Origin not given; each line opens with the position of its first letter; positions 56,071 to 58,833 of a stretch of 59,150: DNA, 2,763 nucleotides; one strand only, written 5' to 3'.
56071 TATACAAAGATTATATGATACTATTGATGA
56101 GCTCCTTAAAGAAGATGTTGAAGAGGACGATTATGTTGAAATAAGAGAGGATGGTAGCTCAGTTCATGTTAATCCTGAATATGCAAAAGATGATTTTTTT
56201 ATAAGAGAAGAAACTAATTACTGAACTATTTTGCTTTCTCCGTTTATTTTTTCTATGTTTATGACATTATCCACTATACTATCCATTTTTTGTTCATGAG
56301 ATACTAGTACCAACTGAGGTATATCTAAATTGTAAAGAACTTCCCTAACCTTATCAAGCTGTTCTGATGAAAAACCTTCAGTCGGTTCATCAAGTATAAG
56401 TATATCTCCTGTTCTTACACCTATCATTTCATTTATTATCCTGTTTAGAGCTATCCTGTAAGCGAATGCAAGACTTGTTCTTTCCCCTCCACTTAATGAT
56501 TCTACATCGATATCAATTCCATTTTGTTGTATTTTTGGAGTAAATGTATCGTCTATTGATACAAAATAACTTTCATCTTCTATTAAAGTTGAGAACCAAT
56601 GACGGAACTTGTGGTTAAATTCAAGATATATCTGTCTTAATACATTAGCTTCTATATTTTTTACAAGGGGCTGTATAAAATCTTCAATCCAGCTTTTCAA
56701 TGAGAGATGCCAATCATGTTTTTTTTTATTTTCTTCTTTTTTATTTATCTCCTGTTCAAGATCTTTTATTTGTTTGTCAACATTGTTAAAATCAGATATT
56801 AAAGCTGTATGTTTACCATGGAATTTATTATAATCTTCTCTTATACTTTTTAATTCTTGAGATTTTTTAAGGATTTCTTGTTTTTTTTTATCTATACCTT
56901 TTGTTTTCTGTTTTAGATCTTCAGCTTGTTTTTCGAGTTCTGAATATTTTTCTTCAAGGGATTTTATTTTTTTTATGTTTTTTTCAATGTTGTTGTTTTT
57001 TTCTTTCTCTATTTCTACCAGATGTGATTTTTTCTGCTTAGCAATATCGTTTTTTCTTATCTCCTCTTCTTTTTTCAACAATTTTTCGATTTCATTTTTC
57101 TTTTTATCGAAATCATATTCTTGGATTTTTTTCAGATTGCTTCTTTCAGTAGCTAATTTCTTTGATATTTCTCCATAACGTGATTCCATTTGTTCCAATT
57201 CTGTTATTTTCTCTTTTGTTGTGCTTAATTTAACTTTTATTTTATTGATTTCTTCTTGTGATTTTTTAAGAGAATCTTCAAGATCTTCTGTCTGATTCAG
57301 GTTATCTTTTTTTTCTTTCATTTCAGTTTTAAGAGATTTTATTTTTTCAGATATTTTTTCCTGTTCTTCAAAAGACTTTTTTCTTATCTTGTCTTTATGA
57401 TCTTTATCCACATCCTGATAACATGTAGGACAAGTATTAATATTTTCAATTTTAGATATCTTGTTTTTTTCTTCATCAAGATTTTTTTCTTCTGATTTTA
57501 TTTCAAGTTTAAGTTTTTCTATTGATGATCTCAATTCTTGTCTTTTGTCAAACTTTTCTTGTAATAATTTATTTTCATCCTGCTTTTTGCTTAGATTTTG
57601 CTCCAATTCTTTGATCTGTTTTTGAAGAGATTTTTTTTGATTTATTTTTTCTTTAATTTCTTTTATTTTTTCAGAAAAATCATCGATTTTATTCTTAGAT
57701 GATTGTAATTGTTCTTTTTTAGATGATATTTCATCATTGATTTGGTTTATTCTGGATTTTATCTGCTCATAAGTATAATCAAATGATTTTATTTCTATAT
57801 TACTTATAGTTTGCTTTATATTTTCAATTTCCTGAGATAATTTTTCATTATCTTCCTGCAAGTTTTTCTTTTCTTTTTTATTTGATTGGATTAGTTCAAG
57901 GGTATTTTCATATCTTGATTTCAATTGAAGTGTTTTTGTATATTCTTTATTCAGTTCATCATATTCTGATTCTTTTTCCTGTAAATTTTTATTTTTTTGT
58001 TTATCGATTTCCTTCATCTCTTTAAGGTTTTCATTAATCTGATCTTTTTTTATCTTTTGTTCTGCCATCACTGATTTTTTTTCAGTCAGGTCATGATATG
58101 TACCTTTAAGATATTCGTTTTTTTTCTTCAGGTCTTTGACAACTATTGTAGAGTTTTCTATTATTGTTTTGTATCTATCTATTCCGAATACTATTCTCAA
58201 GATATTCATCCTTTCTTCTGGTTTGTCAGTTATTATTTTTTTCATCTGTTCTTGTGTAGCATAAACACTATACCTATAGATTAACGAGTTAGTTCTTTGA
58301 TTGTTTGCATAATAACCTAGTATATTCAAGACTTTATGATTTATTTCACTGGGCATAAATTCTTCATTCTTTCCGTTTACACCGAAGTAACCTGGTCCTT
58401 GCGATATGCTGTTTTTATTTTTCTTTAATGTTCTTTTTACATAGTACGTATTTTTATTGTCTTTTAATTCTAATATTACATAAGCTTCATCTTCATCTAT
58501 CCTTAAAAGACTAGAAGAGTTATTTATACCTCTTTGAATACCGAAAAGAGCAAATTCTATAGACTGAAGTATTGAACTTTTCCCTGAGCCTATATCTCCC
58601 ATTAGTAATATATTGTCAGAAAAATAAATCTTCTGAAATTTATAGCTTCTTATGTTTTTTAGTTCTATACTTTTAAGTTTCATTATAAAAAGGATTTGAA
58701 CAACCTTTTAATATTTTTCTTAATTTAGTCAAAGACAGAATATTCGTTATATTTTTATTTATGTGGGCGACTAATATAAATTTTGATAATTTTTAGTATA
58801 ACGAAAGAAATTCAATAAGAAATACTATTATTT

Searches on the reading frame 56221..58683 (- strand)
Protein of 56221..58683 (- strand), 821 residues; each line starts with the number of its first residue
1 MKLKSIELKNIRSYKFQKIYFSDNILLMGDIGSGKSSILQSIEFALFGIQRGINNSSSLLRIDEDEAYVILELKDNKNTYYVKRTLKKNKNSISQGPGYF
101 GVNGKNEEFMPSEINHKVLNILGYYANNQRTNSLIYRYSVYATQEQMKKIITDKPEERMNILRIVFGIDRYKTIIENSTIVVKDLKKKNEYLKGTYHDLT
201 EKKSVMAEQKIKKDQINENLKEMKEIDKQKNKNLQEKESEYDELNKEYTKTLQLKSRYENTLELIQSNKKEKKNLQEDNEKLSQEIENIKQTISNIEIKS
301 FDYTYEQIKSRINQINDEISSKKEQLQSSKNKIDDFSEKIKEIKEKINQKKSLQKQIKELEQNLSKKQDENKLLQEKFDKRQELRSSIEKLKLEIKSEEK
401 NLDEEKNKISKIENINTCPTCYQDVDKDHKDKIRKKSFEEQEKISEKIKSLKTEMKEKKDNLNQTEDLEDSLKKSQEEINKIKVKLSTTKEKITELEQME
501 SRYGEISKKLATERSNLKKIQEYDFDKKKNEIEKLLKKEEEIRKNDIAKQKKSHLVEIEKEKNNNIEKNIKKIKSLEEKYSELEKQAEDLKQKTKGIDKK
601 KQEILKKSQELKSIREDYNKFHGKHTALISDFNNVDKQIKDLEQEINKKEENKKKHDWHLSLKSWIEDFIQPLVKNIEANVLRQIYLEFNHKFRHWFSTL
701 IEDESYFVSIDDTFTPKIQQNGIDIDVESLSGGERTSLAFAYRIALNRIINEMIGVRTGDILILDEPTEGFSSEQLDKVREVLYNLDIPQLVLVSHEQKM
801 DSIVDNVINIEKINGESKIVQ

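Call 20: search_protein_families(library=pfam, proteins=[window:56221-58683:-], max_evalue=0.00001)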
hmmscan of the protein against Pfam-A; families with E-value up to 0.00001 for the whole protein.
window:56221-58683:- (821 aa): 2 families
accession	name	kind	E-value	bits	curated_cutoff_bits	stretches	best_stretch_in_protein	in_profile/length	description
PF13476.12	AAA_23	-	5e-10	40.8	27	1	5-287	1-201/201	AAA domain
PF13555.12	AAA_29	-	6.4e-06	26.3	27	0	3-57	1-58/61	P-loop containing region of AAA domain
